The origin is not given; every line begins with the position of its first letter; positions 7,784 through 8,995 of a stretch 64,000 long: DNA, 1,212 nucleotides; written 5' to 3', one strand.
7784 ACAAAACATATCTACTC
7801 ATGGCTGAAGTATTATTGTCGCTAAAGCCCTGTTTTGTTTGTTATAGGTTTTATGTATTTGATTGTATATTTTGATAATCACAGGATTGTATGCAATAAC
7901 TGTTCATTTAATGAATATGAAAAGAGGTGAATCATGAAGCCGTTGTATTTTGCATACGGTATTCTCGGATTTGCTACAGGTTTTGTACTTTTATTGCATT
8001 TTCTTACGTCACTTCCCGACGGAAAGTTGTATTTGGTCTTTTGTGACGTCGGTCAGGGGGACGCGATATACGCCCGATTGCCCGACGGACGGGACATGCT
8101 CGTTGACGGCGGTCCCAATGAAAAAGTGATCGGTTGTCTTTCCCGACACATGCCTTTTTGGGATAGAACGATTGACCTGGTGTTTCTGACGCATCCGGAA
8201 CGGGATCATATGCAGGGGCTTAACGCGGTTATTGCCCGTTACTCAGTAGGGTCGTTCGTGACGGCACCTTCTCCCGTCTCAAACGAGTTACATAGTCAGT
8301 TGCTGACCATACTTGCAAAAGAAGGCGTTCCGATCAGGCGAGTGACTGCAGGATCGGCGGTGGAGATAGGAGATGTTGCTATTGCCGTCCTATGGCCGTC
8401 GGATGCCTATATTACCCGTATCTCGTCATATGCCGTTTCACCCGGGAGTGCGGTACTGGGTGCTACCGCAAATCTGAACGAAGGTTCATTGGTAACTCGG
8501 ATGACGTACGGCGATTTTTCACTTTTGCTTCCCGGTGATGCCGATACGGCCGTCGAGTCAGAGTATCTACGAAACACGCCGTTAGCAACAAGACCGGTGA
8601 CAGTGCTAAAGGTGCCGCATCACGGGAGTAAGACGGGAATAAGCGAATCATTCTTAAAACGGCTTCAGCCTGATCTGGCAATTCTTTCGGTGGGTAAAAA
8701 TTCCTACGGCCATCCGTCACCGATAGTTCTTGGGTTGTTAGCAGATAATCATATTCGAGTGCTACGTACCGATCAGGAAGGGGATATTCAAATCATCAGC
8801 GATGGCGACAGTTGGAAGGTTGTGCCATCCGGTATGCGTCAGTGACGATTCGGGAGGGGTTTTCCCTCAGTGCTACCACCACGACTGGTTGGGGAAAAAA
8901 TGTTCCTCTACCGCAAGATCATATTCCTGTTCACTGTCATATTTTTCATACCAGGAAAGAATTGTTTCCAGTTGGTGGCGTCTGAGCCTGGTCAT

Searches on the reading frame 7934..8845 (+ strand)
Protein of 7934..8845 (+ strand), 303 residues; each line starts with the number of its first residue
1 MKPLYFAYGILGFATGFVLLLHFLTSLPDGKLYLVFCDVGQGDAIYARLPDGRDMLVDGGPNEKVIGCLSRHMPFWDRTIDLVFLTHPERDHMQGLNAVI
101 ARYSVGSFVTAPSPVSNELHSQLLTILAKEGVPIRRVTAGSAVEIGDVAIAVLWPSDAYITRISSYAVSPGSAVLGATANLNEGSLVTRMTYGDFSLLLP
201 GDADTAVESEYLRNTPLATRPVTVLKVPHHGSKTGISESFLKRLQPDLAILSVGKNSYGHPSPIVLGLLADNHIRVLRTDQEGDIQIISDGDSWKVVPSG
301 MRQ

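Call 7: search_protein_families(library=ncbifam, proteins=[window:7934-8845:+])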
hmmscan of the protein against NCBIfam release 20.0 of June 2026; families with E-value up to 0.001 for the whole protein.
window:7934-8845:+ (303 aa): 5 families
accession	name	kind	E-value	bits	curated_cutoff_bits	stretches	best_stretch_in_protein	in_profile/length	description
TIGR00361.1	ComEC_Rec2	equivalog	6.7e-31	107.1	190.05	1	15-283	426-663/663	DNA internalization-related competence protein ComEC/Rec2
NF008580.0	PRK11539.1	equivalog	8.9e-17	60.7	969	1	179-296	618-735/758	ComEC family protein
NF049846.1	blaAHM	exception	6.3e-14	51.6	590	1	176-295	188-301/304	AHM family subclass B3-like metallo-beta-lactamase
NF041809.1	Avs1a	equivalog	1.7e-09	36.9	420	1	180-272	250-344/387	AVAST type 1 anti-phage system MBL fold metallo-hydrolase Avs1a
NF058524.1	6A-MBL_enzyme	equivalog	9.6e-05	21.7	220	0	78-99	55-76/346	anti-phage 6A-MBL system MBL-fold protein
